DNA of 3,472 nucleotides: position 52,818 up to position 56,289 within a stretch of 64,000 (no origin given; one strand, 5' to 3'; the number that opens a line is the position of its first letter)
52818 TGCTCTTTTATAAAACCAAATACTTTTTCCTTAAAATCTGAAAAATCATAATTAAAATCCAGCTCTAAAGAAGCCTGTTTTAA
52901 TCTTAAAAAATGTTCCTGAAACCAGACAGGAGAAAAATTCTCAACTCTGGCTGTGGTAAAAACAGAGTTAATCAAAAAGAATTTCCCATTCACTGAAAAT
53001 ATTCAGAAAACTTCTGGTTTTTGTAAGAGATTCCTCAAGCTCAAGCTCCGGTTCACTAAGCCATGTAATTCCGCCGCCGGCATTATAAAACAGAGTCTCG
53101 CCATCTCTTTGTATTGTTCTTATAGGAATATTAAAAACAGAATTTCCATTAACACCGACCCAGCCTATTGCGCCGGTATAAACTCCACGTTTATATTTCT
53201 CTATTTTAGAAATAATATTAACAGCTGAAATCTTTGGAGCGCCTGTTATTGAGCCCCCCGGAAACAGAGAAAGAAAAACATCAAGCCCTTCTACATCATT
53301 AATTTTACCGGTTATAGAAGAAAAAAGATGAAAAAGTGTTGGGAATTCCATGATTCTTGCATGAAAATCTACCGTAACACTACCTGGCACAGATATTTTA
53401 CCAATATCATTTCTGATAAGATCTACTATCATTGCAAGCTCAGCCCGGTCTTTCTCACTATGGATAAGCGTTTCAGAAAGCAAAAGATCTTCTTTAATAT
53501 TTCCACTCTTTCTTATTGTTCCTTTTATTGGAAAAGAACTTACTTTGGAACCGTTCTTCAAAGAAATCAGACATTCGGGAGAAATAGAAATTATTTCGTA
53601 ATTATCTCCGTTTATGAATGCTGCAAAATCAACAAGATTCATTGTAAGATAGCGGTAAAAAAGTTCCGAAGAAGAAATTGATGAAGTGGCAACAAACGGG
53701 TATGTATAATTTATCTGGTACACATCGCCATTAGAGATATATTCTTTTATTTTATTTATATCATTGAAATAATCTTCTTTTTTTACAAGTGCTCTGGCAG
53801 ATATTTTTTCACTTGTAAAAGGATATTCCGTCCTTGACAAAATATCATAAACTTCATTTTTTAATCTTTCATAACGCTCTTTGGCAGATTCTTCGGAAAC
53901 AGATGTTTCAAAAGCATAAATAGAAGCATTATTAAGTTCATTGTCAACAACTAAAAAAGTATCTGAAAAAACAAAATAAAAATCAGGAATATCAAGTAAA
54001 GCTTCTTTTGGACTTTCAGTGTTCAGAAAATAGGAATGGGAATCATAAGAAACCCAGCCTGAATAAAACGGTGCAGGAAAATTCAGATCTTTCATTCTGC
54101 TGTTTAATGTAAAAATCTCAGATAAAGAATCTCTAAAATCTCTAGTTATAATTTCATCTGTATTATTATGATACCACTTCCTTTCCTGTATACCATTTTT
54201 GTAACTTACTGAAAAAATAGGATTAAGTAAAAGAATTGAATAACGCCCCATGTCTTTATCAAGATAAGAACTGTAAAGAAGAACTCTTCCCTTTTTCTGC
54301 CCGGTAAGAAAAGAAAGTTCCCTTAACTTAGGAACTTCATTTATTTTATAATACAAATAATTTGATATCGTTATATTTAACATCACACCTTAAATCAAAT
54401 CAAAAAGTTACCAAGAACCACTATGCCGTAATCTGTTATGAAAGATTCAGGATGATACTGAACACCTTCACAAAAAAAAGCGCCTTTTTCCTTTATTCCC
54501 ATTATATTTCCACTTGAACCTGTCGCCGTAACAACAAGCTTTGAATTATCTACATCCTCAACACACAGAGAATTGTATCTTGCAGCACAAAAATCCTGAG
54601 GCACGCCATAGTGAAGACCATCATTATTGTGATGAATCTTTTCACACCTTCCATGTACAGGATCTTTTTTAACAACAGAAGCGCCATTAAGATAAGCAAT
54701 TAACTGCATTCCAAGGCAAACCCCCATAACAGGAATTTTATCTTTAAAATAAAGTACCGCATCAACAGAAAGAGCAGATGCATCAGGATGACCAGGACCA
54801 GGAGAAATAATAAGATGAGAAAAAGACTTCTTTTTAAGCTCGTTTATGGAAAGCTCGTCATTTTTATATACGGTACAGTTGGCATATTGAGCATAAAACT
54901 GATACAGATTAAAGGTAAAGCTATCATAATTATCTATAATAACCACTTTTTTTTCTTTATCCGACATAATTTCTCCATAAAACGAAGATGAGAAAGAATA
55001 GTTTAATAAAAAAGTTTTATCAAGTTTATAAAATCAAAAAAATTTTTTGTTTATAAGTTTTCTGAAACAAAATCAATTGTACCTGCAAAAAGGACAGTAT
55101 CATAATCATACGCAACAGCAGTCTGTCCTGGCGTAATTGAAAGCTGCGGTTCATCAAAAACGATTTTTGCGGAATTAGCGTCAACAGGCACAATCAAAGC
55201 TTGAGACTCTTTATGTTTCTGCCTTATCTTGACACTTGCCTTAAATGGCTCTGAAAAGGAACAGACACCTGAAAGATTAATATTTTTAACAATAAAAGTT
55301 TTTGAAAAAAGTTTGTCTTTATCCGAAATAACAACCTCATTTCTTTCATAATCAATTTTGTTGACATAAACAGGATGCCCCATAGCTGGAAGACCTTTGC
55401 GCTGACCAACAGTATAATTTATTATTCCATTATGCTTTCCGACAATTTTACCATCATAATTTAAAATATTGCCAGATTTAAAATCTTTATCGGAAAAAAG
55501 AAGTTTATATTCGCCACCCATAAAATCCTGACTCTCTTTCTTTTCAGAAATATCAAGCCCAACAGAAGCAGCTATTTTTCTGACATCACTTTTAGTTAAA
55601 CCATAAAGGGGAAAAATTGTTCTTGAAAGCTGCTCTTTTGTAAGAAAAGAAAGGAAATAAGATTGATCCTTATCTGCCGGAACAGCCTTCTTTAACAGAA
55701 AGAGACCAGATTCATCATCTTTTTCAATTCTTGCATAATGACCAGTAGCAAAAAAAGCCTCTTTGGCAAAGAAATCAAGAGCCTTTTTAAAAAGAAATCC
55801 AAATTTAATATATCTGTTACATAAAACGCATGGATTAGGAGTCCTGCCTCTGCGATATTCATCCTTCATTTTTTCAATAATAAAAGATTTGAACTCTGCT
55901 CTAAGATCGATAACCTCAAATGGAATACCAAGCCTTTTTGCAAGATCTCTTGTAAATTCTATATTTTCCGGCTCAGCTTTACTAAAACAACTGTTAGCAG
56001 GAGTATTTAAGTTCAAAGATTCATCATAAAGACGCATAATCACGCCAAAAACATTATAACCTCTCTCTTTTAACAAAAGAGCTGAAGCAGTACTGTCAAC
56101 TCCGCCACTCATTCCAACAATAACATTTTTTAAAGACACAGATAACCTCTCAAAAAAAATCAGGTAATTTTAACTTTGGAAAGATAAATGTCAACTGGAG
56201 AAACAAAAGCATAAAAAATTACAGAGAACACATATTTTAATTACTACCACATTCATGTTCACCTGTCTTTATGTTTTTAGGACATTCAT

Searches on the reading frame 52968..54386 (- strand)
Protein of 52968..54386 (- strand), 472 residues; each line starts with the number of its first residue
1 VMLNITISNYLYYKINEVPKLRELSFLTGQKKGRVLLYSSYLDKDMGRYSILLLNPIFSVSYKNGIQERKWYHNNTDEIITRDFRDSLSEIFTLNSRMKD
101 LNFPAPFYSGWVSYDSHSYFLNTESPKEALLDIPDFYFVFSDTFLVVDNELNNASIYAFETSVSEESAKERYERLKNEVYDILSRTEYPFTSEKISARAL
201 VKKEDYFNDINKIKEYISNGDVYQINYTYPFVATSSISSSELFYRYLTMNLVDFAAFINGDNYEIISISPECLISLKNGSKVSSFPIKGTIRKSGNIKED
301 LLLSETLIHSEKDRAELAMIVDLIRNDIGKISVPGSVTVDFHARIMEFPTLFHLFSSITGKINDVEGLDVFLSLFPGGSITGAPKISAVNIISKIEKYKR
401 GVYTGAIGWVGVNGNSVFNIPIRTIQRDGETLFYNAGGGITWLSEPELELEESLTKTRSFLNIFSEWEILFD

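Call 66: search_protein_families(library=pfam, proteins=[window:52968-54386:-], max_evalue=0.0001)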
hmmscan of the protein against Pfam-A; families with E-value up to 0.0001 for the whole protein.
window:52968-54386:- (472 aa): 2 families
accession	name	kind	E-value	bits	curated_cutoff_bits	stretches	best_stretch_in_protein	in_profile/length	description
PF00425.24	Chorismate_bind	-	3.2e-74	250.2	27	1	203-456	2-257/257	chorismate binding enzyme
PF04715.19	Anth_synt_I_N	-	5.1e-13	49.9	23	1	33-152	17-136/140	Anthranilate synthase component I, N terminal region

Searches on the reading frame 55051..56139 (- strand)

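Call 66: search_protein_families(library=pfam, proteins=[window:55051-56139:-], max_evalue=0.0001)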
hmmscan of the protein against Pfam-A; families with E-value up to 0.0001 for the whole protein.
window:55051-56139:- (362 aa): 4 families
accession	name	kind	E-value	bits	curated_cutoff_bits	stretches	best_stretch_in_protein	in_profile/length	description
PF03054.22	tRNA_Me_trans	-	1.1e-62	211.8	20.6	1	4-205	1-196/202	tRNA methyl transferase HUP domain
PF20259.3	tRNA_Me_trans_M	-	2e-16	59.7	27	1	220-273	10-66/66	tRNA methyl transferase PRC-barrel domain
PF20258.4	tRNA_Me_trans_C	-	4e-12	46.7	20.6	1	280-355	2-77/77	Aminomethyltransferase beta-barrel domain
PF02540.23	NAD_synthase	-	3.8e-06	26.6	21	0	4-87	19-89/242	NAD synthase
